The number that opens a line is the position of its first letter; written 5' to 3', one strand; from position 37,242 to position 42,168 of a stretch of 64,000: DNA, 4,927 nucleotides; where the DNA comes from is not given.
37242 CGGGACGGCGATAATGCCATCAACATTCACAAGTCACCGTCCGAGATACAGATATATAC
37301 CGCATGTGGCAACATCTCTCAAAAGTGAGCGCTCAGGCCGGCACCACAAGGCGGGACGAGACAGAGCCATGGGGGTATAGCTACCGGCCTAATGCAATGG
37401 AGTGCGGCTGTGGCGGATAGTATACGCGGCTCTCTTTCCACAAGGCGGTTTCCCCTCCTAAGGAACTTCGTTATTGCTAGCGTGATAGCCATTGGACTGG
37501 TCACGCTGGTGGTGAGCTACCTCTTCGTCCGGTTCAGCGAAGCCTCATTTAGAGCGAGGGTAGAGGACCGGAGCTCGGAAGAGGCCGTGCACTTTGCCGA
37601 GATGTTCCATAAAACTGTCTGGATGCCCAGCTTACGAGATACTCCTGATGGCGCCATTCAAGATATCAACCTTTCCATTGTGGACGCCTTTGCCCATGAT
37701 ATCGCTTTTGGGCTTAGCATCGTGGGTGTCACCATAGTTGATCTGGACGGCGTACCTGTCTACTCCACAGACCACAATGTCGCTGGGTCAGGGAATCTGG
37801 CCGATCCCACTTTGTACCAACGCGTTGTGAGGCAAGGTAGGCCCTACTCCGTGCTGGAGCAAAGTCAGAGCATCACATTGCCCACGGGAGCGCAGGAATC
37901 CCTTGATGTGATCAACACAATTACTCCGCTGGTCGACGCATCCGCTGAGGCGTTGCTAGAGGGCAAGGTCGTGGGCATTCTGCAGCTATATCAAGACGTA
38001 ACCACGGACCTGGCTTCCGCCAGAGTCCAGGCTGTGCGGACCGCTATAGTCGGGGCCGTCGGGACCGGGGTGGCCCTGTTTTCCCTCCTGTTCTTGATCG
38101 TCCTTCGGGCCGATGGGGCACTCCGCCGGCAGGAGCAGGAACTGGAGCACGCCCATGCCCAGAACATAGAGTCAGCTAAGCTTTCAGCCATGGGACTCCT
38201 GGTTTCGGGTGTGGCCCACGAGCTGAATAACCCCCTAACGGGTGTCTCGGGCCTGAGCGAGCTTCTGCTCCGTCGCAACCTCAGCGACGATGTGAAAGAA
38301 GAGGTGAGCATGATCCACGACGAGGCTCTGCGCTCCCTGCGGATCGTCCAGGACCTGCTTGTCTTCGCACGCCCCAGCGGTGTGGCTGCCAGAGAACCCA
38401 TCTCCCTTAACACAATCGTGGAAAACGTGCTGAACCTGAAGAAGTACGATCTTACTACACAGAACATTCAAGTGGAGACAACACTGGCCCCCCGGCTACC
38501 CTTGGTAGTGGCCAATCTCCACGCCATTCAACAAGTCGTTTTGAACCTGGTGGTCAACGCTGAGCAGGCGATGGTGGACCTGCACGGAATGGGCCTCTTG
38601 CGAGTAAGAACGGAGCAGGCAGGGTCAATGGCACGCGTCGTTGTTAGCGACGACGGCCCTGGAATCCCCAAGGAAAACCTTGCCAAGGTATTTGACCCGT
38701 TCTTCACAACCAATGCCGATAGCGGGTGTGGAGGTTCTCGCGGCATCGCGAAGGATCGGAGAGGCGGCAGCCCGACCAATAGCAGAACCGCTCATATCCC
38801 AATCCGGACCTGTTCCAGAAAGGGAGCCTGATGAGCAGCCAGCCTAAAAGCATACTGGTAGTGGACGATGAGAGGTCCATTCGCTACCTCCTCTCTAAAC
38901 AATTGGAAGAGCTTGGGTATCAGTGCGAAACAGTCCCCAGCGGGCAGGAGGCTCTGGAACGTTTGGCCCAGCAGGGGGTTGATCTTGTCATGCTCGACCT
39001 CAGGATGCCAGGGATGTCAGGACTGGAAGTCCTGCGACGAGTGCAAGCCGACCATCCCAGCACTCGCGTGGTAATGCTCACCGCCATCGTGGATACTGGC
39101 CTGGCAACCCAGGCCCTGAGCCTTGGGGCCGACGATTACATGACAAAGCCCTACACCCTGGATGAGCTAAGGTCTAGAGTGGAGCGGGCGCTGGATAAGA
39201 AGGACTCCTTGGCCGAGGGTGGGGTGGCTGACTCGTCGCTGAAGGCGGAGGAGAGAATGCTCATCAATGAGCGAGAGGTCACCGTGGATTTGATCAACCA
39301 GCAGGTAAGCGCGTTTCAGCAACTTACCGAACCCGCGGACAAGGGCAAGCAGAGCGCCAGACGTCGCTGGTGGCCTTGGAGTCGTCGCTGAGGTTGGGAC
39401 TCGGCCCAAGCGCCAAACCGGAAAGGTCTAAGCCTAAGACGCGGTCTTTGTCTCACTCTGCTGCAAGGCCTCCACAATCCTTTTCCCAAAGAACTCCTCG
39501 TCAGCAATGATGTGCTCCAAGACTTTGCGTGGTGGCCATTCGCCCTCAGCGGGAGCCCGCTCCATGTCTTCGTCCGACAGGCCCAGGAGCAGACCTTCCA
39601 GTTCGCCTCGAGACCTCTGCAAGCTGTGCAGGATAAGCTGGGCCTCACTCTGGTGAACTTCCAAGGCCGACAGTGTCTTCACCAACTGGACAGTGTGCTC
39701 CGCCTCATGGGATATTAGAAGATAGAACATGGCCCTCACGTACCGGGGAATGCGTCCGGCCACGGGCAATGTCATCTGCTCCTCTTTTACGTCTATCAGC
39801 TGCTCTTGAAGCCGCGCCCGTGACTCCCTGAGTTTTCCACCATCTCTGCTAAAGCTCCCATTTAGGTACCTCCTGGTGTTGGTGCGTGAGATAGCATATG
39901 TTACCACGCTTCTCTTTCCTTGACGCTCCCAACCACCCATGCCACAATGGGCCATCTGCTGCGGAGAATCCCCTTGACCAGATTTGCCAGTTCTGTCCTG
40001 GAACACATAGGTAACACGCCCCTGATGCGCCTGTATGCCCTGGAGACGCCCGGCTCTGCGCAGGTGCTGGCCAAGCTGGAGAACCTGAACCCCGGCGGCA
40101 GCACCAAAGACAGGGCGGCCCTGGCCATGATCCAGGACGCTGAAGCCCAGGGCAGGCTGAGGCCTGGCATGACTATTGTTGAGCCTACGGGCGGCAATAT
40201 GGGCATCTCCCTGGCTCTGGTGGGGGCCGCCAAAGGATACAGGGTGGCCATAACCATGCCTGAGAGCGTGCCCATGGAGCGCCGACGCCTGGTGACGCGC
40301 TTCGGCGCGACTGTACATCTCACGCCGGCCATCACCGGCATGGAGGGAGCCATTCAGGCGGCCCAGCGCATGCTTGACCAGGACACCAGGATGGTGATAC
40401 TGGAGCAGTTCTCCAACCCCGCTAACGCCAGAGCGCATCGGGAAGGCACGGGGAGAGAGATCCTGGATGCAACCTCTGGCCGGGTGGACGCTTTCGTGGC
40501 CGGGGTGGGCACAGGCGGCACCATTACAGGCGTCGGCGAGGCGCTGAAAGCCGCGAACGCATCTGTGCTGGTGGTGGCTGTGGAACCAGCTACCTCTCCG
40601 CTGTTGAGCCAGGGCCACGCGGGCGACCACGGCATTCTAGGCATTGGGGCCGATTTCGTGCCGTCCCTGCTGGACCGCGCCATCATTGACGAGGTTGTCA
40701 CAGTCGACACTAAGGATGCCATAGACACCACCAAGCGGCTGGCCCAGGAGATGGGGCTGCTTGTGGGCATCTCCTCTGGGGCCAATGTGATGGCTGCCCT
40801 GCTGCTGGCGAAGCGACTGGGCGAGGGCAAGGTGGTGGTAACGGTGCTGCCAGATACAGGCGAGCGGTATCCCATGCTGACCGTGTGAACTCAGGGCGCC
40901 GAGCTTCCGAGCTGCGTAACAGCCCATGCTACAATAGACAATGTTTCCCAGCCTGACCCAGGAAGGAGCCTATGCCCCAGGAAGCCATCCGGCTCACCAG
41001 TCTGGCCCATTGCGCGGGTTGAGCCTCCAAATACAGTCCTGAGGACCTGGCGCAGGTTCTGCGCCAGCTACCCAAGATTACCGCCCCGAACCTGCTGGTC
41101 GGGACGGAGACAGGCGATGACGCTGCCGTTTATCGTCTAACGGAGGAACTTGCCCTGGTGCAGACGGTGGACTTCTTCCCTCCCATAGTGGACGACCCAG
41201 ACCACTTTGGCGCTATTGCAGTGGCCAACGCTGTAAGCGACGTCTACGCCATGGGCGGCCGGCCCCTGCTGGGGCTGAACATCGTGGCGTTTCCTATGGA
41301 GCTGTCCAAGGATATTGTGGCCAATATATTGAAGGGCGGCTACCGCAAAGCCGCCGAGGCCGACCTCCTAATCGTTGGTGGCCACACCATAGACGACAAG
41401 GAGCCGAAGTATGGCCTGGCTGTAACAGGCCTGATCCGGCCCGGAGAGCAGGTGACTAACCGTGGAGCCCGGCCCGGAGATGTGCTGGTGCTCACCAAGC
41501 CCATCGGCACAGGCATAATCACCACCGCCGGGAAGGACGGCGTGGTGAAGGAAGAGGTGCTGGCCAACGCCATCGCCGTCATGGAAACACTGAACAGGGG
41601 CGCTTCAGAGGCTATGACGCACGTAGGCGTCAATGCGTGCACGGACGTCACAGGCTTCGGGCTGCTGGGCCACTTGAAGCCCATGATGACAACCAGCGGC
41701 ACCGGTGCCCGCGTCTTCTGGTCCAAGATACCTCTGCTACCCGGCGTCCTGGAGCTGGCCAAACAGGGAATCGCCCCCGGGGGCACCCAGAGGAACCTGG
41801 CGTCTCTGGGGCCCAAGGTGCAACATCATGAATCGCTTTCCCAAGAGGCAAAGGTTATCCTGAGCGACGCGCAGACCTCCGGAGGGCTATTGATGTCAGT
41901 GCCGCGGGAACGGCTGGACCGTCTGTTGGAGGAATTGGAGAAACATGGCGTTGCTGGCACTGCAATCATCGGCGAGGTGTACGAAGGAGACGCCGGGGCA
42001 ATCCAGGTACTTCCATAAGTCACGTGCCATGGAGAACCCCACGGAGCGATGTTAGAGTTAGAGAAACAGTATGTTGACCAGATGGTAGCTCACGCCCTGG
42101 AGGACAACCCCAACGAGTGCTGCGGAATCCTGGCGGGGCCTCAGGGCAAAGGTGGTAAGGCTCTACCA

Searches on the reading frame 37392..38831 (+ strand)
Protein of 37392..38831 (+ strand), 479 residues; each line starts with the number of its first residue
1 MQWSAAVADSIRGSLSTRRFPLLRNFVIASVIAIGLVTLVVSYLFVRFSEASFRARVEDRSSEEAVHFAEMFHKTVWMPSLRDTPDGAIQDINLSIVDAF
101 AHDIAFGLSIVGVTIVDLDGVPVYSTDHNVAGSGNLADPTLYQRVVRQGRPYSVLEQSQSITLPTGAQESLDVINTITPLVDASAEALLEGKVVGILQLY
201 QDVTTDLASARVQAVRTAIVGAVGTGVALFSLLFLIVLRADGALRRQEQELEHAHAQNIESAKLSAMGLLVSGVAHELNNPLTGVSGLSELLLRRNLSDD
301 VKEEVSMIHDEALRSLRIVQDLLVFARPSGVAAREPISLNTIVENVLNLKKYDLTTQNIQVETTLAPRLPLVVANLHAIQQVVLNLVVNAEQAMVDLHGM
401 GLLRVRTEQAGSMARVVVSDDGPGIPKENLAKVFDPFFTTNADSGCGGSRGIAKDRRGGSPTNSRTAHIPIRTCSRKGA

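Call 58: search_protein_families(library=pfam, max_evalue=0.00001, proteins=[window:37392-38831:+])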
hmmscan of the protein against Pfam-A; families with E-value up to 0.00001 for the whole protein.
window:37392-38831:+ (479 aa): 2 families
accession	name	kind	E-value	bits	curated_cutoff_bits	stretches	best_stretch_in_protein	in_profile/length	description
PF00512.31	HisKA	-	7.8e-16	58.3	26.9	1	267-328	2-63/66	His Kinase A (phospho-acceptor) domain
PF02518.31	HATPase_c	-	1.3e-11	45.3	26.4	1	378-449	5-73/111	Histidine kinase-, DNA gyrase B-, and HSP90-like ATPase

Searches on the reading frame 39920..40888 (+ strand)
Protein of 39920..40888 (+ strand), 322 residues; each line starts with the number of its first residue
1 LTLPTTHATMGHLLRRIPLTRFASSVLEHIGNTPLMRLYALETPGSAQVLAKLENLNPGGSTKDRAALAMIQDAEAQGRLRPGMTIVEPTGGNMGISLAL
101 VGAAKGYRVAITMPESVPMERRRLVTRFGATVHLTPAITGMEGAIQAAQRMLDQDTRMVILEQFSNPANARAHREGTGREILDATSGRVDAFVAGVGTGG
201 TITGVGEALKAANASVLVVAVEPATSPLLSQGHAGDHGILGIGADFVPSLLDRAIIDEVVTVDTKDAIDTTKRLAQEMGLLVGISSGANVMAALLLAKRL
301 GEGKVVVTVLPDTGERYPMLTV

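Call 58: search_protein_families(library=pfam, max_evalue=0.00001, proteins=[window:39920-40888:+])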
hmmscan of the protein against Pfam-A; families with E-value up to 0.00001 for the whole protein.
window:39920-40888:+ (322 aa): 1 family
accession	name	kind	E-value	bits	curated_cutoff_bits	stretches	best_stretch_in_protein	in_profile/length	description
PF00291.31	PALP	-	2e-72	244.5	35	1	27-312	2-295/295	Pyridoxal-phosphate dependent enzyme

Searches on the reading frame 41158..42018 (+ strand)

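Call 58: search_protein_families(library=pfam, max_evalue=0.00001, proteins=[window:41158-42018:+])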
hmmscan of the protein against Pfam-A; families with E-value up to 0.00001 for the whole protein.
window:41158-42018:+ (286 aa): 2 families
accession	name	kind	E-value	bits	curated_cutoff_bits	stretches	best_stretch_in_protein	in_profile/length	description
PF00586.29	AIRS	-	5.1e-21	75.6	24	1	3-93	18-112/112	AIR synthase related protein, N-terminal domain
PF02769.27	AIRS_C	-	6.5e-20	72.3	23.1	1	105-283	1-154/156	AIR synthase related protein, C-terminal domain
